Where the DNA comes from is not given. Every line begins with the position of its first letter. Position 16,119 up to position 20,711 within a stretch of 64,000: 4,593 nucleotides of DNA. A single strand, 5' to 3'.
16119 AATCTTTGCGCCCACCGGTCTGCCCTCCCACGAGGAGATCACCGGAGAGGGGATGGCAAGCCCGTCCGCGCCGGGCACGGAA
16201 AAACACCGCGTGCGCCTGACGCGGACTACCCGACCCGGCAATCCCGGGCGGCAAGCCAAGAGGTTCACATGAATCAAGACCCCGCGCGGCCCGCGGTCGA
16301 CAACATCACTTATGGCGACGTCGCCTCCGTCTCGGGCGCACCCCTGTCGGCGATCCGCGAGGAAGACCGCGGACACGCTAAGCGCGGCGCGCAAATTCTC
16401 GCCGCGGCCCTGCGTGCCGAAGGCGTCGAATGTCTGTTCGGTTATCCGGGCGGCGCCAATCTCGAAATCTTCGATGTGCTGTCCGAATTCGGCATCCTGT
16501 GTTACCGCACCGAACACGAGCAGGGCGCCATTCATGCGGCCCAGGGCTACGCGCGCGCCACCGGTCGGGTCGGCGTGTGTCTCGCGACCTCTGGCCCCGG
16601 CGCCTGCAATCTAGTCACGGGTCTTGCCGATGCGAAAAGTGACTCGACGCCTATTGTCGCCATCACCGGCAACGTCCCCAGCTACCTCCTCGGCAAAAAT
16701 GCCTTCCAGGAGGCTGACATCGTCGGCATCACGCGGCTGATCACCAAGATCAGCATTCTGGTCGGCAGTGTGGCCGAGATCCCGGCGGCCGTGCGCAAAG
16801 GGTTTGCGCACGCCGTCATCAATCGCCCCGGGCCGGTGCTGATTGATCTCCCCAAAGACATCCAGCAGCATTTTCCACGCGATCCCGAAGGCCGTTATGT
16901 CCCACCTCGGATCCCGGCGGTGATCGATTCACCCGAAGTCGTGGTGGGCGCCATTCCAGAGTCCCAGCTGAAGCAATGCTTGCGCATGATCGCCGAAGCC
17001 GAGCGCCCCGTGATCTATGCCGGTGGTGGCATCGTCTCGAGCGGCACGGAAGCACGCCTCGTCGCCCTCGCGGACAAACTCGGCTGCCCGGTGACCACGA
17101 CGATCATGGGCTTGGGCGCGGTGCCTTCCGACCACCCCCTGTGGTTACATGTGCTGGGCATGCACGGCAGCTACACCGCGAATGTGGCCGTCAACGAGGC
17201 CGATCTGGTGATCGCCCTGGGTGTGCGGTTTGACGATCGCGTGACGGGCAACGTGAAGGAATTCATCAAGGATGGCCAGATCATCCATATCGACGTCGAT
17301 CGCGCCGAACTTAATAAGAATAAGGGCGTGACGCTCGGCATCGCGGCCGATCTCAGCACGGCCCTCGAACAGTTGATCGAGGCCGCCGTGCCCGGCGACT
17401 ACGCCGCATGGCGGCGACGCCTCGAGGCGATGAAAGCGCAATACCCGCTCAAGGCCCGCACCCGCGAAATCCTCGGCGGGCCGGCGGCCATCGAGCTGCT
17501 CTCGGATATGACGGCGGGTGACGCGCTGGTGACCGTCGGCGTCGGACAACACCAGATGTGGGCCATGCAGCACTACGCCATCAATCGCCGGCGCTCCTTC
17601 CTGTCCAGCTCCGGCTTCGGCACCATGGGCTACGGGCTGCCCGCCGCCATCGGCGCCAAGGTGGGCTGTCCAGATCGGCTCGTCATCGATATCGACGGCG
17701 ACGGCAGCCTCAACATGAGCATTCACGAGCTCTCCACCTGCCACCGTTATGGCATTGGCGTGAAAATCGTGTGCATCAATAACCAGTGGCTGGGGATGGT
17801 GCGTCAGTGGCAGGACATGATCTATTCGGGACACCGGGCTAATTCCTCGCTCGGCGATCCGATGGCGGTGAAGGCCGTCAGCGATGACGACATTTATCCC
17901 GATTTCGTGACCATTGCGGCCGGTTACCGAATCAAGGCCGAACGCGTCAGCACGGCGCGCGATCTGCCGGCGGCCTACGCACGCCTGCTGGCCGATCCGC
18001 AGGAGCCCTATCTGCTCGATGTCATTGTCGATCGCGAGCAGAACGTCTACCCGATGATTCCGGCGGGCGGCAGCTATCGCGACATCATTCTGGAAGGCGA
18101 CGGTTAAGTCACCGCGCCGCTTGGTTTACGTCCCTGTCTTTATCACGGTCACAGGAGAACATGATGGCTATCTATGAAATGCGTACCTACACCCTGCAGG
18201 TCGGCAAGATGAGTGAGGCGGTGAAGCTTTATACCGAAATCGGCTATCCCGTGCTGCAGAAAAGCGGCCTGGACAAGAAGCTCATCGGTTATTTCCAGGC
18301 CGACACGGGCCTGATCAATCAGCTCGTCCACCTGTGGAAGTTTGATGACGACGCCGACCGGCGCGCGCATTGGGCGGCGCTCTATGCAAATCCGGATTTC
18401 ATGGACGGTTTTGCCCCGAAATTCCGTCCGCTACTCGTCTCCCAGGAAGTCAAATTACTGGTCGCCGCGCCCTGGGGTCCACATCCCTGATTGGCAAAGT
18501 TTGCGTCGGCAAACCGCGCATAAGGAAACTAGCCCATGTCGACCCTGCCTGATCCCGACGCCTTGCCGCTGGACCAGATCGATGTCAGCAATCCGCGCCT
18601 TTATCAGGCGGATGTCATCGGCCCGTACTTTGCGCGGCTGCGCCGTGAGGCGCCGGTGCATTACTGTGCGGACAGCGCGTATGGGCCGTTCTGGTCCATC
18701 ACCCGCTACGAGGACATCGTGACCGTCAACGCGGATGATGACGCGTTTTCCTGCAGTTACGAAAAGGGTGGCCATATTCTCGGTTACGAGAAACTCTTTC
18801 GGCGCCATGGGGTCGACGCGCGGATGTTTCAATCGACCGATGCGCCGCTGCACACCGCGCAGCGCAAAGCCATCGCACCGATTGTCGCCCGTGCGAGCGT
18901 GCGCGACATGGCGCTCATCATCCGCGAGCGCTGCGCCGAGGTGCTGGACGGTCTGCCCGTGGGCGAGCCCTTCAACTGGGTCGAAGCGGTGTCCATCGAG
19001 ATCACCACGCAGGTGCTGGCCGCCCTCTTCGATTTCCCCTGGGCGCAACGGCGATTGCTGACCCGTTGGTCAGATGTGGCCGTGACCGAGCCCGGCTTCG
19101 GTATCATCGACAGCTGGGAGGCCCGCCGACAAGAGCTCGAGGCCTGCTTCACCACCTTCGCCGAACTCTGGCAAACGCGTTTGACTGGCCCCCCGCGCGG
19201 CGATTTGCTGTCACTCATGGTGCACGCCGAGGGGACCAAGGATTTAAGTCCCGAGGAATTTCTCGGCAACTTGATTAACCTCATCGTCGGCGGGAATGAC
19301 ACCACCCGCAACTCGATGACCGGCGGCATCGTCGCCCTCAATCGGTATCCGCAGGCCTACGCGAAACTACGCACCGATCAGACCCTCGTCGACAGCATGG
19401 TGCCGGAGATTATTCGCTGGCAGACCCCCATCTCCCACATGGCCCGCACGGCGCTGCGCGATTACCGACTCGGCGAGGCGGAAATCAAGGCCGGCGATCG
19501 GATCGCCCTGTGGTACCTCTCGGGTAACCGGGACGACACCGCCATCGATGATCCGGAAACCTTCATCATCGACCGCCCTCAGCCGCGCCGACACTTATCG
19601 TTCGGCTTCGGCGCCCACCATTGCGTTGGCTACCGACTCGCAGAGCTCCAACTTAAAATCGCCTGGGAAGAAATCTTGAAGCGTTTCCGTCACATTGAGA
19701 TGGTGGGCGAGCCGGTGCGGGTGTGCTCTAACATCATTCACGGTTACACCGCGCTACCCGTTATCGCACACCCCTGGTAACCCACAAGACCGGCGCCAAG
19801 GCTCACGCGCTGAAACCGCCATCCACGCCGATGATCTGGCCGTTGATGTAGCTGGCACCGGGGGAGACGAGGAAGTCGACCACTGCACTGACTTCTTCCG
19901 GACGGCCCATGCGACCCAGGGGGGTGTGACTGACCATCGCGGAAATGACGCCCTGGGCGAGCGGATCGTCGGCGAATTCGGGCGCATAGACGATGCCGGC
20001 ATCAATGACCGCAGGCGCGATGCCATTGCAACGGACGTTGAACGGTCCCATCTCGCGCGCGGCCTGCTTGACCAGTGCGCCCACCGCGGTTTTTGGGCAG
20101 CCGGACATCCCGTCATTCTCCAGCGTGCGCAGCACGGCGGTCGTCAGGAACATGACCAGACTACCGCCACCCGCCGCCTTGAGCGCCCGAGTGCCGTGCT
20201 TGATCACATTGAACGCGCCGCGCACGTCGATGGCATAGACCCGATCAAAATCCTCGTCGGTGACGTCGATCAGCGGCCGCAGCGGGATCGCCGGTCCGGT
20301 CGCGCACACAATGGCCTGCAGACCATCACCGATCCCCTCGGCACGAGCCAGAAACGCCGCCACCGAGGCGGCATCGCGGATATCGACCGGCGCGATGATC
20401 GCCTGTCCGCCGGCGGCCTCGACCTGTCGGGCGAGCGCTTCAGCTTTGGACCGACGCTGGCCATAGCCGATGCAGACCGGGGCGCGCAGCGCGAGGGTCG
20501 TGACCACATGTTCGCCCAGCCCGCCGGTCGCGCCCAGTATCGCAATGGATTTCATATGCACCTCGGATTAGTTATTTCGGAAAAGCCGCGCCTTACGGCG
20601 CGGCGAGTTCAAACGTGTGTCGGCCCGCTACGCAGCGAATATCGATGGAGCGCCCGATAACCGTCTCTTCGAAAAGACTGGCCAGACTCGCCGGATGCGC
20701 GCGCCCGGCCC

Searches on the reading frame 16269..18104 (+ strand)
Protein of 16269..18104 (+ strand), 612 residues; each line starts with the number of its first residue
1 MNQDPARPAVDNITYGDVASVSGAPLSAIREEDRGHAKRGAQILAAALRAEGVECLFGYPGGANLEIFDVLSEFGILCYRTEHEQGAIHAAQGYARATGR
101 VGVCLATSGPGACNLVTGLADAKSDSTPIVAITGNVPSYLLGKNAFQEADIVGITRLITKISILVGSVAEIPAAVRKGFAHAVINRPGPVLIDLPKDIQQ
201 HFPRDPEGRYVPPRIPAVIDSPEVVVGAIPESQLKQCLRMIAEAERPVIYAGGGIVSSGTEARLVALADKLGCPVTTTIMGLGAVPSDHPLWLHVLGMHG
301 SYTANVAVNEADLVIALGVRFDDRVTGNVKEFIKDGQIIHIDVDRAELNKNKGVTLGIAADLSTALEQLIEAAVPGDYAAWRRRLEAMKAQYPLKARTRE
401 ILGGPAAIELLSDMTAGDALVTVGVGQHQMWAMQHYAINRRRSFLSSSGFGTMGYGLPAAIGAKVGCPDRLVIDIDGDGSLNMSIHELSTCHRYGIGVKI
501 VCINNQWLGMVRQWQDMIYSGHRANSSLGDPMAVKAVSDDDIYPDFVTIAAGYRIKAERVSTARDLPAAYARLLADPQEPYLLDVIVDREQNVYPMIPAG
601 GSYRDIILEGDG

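Call 12: search_protein_families(library=pfam, proteins=[window:16269-18104:+], max_evalue=0.001)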
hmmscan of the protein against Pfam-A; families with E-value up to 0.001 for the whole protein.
window:16269-18104:+ (612 aa): 3 families
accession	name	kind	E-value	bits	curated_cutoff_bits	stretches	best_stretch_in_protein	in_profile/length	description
PF00205.28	TPP_enzyme_M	-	8e-48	162.1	30.4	1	235-369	2-137/137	Thiamine pyrophosphate enzyme, central domain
PF02775.26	TPP_enzyme_C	-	5.1e-45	153.4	21.9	1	424-585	1-151/151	Thiamine pyrophosphate enzyme, C-terminal TPP binding domain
PF02776.23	TPP_enzyme_N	-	2.6e-38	130.9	26.8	1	39-153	2-118/119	Thiamine pyrophosphate enzyme, N-terminal TPP binding domain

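Call 29: search_protein_families(library=ncbifam, proteins=[window:16269-18104:+], max_evalue=0.001)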
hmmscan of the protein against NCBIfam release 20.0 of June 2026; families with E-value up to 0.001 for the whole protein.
window:16269-18104:+ (612 aa): 53 families (the best 25 are shown)
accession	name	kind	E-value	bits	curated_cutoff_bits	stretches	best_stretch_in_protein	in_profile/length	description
TIGR00118.1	acolac_lg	equivalog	6.9e-188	625.6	538.35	1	39-608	2-555/557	biosynthetic-type acetolactate synthase large subunit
NF004710.0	PRK06048.1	equivalog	3.3e-173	577.2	976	1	38-607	8-557/561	acetolactate synthase large subunit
NF006524.0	PRK08978.1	equivalog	3.1e-172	573.7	738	1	39-607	2-544/548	acetolactate synthase 2 catalytic subunit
NF005651.0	PRK07418.1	subfamily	1.1e-165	552.3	942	1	34-606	15-578/617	acetolactate synthase large subunit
NF005860.0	PRK07789.1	equivalog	3e-165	551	881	1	35-607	31-598/615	acetolactate synthase large subunit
NF004919.0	PRK06276.1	equivalog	9.9e-163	542.5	866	1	39-609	2-559/582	acetolactate synthase large subunit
NF005228.0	PRK06725.1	equivalog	1.6e-162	541.7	991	1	38-608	16-566/571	acetolactate synthase large subunit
NF005824.0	PRK07710.1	equivalog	1.5e-159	532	976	1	35-601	14-562/573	acetolactate synthase large subunit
NF006581.0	PRK09107.1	equivalog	6.7e-158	526.6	974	1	34-609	7-575/595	acetolactate synthase 3 large subunit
NF006016.1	PRK08155.1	equivalog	3.2e-154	514.4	870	1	39-607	4-552/554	acetolactate synthase large subunit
NF006319.0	PRK08527.1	equivalog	6.8e-154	513.4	905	1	39-609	5-560/565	acetolactate synthase large subunit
NF005058.0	PRK06466.1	equivalog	2.7e-152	508.2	951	1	39-608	5-568/574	acetolactate synthase 3 large subunit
NF005584.0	PRK07282.1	equivalog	9.9e-149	496.4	970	1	36-606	8-559/566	acetolactate synthase large subunit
NF005409.0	PRK06965.1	equivalog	1.7e-143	479.2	1035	1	34-608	17-582/587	acetolactate synthase 3 catalytic subunit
NF005364.0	PRK06882.1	equivalog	2e-143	478.8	1083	1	39-608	5-566/574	acetolactate synthase 3 large subunit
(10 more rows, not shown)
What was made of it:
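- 16269..18107 (+): Acetolactate-synthase large-subunit-like ThDP/FAD enzyme, 612 aa; a conserved downstream neighbour of orthologous fused ACADs. TIGR00118 scores 625.6 bits against a cutoff of 538 (call 29).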

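Call 30: search_solved_structures(query=window:16269-18104:+, max_evalue=1e-10)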
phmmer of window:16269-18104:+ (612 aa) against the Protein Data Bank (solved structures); distinct sequences matched with E-value up to 1e-10: 149 (the best 60 are shown).
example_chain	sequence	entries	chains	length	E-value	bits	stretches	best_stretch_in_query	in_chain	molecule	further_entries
3e9y_A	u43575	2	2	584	1.4e-160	538.9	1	37-612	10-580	Acetolactate synthase, chloroplastic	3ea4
6u9h_A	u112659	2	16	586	4.9e-160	537.2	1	37-612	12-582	Acetolactate synthase, chloroplastic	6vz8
1ybh_A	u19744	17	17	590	5.1e-160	537.1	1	37-612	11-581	Acetolactate synthase, chloroplast | Acetolactate synthase | Acetolactate synthase, chloroplastic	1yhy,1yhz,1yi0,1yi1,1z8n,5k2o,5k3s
8et5_A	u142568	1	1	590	7e-160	536.6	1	37-612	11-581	Acetolactate synthase, chloroplastic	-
7tzz_A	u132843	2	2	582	6.2e-159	533.5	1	37-612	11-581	Acetolactate synthase, chloroplastic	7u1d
7u25_A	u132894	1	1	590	2.5e-158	531.5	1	37-612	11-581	Acetolactate synthase, chloroplastic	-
7stq_A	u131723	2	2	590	3.4e-158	531.1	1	37-612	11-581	Acetolactate synthase, chloroplastic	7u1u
9yjz_A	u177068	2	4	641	3.4e-128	432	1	29-607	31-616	Acetolactate synthase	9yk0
6dek_A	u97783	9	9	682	2.9e-125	422.3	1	39-608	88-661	Acetolactate synthase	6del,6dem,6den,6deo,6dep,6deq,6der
7egv_A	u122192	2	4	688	1.1e-124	420.5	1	37-607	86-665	Acetolactate synthase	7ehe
6wo1_A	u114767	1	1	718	4.4e-122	411.8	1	40-607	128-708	Acetohydroxyacid synthase catalytic subunit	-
1jsc_A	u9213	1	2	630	8.8e-122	410.8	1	39-605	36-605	ACETOHYDROXY-ACID SYNTHASE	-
6u9d_A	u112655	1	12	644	9.5e-122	410.7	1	39-605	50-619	Acetolactate synthase catalytic subunit, mitochondrial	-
1n0h_A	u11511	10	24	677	1.1e-121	410.4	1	39-605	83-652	Acetolactate synthase | Acetolactate synthase, mitochondrial | Acetolactate synthase catalytic subunit, mitochondrial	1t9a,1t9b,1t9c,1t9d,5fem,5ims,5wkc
6lpi_A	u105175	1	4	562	3.4e-119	402.2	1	39-607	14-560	Acetolactate synthase isozyme 1 large subunit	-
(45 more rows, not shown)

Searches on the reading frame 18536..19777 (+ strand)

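Call 37: search_protein_families(library=pfam, proteins=[window:18536-19777:+], max_evalue=0.001)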
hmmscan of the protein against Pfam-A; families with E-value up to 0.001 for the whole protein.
window:18536-19777:+ (414 aa): 1 family
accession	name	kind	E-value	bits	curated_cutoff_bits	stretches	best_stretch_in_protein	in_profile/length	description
PF00067.27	p450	-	7.9e-26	91.3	22.8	1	126-387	142-435/462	Cytochrome P450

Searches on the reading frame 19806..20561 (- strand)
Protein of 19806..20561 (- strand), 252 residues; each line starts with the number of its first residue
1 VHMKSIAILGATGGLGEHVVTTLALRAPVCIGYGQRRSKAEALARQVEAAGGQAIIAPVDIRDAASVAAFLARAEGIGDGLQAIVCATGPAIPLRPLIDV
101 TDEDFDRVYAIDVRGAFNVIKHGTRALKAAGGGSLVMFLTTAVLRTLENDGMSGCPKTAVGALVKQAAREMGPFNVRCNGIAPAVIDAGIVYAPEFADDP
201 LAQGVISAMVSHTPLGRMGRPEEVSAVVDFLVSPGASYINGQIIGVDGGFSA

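Call 37: search_protein_families(library=pfam, proteins=[window:19806-20561:-], max_evalue=0.001)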
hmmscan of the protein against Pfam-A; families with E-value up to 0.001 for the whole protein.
window:19806-20561:- (252 aa): 3 families
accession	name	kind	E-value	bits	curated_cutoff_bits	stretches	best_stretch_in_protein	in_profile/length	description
PF13561.12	adh_short_C2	-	9.9e-41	140.3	27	1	10-251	1-236/236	Enoyl-(Acyl carrier protein) reductase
PF00106.31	adh_short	-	2.8e-25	89.4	26.6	1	4-190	1-186/195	short chain dehydrogenase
PF08659.16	KR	-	2.2e-09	37.9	22.6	1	8-120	5-120/180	KR domain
